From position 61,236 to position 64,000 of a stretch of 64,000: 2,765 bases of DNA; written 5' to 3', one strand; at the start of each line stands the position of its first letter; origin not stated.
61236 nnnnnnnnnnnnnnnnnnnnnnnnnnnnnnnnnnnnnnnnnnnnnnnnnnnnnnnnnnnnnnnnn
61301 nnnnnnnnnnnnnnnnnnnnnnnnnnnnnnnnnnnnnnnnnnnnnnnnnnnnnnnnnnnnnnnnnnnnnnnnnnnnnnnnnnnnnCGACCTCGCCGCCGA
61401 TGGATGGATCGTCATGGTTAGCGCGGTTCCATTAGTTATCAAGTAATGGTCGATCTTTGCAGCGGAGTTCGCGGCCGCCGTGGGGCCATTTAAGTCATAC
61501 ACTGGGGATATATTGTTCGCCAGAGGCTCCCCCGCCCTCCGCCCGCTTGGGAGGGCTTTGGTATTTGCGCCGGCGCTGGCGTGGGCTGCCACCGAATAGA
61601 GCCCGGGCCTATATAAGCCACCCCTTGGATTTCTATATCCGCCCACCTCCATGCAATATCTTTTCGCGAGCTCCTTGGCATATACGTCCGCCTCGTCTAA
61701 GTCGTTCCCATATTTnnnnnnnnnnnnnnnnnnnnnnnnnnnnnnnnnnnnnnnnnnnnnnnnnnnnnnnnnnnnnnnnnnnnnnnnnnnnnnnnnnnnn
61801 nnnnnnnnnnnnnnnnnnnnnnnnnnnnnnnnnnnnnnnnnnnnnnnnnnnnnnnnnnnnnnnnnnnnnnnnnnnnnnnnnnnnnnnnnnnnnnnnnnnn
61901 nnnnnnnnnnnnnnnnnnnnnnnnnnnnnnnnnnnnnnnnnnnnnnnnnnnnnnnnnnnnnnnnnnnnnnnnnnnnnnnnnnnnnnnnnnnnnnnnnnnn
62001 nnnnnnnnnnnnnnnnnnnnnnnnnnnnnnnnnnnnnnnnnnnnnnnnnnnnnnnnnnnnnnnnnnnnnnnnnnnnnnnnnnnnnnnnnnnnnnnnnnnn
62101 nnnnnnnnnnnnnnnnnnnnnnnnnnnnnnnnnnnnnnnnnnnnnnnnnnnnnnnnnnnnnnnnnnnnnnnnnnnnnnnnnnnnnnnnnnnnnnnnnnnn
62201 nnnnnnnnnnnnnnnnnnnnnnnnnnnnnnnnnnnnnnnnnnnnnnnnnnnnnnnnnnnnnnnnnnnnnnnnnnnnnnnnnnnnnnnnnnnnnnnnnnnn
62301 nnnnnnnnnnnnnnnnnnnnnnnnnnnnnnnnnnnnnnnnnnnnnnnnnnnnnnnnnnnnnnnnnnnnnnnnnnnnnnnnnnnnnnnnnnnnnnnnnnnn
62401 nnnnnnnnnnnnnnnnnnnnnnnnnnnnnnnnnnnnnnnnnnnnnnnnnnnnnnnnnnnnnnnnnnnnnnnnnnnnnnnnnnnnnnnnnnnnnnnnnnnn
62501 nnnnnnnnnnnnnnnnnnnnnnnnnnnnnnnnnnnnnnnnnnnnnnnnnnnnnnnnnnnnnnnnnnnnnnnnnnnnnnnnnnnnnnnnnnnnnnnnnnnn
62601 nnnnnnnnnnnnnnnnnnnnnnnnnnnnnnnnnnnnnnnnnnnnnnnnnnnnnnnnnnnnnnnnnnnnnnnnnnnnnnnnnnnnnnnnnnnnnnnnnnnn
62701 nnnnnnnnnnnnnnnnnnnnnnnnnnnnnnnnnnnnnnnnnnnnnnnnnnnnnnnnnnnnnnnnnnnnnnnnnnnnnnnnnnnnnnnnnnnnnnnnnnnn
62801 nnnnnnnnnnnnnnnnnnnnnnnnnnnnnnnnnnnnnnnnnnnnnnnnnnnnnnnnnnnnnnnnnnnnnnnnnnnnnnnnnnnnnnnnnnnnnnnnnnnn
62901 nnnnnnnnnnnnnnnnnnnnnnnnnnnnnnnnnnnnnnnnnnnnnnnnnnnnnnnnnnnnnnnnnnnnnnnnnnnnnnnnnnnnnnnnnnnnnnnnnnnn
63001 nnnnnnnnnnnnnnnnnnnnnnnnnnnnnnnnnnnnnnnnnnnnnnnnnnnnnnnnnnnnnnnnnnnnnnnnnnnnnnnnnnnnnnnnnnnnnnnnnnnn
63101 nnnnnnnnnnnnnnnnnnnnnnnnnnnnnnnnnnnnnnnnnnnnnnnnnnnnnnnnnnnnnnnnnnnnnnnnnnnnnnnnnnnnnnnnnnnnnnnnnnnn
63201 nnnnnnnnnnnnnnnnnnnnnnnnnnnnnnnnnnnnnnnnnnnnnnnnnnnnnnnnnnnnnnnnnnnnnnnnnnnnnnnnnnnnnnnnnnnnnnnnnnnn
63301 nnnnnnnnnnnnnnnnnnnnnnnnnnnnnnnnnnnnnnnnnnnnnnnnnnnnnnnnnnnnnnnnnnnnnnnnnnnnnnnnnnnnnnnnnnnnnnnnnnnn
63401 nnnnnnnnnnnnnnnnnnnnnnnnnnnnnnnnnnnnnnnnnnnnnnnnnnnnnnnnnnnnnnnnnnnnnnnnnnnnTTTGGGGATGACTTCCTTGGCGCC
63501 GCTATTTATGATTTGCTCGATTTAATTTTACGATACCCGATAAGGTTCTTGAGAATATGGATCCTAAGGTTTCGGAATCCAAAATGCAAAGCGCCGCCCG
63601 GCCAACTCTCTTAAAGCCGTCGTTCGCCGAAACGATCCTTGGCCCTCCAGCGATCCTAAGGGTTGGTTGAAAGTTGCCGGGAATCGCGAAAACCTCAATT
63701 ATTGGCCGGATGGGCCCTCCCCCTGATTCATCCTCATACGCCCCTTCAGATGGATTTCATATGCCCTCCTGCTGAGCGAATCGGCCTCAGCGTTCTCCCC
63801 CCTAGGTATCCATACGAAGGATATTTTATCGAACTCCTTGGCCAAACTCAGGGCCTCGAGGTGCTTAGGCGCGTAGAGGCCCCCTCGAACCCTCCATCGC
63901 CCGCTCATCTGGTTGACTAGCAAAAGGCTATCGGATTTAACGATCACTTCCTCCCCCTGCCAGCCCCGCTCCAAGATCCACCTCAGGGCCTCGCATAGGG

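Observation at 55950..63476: Candidate new catabolic module: GRE + activase, altered Fe-S hydro-lyase, NRAMP-like permease, beta-hydroxyacid dehydrogenase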

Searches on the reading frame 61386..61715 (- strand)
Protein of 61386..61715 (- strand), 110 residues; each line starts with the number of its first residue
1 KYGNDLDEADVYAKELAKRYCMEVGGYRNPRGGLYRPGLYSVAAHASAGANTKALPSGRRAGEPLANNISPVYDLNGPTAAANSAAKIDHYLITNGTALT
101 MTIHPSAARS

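Call 34: search_solved_structures(query=window:61386-61715:-, max_evalue=0.001, show_alignments=5)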
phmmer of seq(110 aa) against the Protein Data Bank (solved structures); distinct sequences matched with E-value up to 0.001: 28.
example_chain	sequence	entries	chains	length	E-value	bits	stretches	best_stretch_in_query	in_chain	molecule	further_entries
1r8w_A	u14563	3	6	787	2.2e-29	105.1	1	1-109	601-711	glycerol dehydratase | B12-independent glycerol dehydratase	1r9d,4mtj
5i2a_A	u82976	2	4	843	8.6e-28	100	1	1-108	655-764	Diol-dehydratase | Diol dehydratase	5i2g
9rco_A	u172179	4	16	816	5.7e-27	97.4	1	2-107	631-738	Glycyl radical protein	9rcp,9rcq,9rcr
8yjo_A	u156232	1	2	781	1.3e-25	93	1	1-106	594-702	Probable dehydratase PflD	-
2f3o_A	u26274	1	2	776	2.1e-20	76.3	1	1-103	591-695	pyruvate formate-lyase 2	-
8id0_A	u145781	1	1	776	1.4e-19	73.6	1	1-107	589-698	formate C-acetyltransferase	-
6vxc_A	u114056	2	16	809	5.5e-13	52.4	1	1-108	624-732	Trans-4-hydroxy-L-proline dehydratase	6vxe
7vua_A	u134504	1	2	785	3e-12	50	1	1-106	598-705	HplG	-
6xs4_A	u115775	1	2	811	2.7e-11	47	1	1-107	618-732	Formate C-acetyltransferase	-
8id7_A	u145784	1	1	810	7.4e-11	45.6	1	1-107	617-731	Probable dehydratase YbiW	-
8yjn_A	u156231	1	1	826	7.6e-11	45.6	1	1-107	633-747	Probable dehydratase YbiW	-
8iof_A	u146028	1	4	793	2.1e-10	44.2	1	1-106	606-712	Benzylsuccinate synthase alpha subunit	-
38la_A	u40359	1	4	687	3.3e-07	33.9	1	1-106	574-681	Formate acetyltransferase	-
38lb_A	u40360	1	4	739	1.2e-06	32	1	1-107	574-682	Formate acetyltransferase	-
8id1_A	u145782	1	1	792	4.7e-06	30.2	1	1-105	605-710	Formate C-acetyltransferase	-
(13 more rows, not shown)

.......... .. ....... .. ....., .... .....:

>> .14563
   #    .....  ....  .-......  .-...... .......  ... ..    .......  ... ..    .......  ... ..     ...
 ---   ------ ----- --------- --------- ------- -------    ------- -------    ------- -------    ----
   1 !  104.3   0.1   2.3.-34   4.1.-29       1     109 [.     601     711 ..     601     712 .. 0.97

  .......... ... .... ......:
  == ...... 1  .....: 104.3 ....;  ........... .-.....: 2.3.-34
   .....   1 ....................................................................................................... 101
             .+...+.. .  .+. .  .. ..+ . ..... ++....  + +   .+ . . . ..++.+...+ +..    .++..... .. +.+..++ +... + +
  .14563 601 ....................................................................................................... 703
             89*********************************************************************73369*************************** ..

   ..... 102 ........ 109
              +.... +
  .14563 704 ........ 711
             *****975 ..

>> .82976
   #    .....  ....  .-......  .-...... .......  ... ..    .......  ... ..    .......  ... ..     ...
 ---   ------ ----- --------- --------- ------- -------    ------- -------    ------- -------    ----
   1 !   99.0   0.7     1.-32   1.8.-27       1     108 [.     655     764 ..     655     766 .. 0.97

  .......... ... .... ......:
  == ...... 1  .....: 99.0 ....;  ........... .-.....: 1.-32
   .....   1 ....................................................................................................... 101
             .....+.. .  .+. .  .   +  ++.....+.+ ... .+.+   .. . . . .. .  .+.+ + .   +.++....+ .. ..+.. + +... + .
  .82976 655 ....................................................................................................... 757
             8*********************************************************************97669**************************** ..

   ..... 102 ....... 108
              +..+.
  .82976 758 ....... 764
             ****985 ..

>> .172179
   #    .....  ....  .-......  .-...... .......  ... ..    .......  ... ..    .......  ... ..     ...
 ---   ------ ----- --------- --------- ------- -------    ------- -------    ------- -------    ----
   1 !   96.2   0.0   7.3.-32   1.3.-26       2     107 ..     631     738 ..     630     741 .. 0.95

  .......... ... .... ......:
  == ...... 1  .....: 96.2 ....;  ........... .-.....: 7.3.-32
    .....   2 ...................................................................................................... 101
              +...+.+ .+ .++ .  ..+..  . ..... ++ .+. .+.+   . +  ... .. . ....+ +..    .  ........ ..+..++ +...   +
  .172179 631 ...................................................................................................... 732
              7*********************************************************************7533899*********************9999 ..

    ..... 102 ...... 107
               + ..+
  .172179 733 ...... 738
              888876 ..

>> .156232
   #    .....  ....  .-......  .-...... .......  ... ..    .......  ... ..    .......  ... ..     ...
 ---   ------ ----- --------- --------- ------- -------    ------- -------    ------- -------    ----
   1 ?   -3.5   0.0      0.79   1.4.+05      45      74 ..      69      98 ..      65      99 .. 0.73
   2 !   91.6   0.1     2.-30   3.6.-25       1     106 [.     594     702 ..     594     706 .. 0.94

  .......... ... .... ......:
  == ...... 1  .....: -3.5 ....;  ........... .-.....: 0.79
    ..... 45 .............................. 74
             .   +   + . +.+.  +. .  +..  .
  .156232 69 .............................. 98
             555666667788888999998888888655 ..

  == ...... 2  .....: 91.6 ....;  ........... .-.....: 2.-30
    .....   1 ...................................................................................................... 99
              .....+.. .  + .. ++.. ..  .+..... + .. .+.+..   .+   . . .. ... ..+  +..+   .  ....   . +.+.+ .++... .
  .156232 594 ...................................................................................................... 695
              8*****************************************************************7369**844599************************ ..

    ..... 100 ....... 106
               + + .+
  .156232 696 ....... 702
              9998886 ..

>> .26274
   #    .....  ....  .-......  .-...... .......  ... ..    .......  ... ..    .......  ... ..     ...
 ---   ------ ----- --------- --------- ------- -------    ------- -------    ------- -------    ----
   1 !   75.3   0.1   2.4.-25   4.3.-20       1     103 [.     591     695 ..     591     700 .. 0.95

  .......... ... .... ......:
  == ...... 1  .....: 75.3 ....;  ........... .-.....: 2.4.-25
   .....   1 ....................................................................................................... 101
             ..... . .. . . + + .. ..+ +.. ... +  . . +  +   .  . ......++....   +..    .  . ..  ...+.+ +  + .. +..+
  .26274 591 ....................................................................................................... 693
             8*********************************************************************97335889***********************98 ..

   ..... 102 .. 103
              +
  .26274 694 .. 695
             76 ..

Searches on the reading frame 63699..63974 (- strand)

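Call 3: search_protein_families(library=pfam, proteins=[window:63699-63974:-])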
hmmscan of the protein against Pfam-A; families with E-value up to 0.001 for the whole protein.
window:63699-63974:- (91 aa): 1 family
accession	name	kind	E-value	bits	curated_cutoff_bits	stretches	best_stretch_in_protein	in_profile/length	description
PF13456.12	RVT_3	-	2.4e-10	40.9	21.6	1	8-71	61-123/123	Reverse transcriptase-like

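Call 4: search_protein_families(library=ncbifam, proteins=[window:63699-63974:-])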
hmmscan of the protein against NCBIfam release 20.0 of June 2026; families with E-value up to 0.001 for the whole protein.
window:63699-63974:- (91 aa): 5 families
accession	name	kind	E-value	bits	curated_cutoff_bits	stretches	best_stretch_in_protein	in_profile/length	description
NF041175.1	RNAseHI_Thmprot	equivalog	3.5e-18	65.8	140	1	8-80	69-141/143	ribonuclease HI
NF005567.0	PRK07238.1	equivalog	1.1e-16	61.1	326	1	8-81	67-140/378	bifunctional RNase H/acid phosphatase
NF041306.1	RnaseHI_Halo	equivalog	2.3e-07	30.9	300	1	6-73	129-196/197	ribonuclease HI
NF010482.0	PRK13907.1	equivalog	7e-05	22.9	231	1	12-71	66-124/128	ribonuclease H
NF005822.0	PRK07708.1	equivalog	0.00017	21.2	175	1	5-73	138-207/220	hypothetical protein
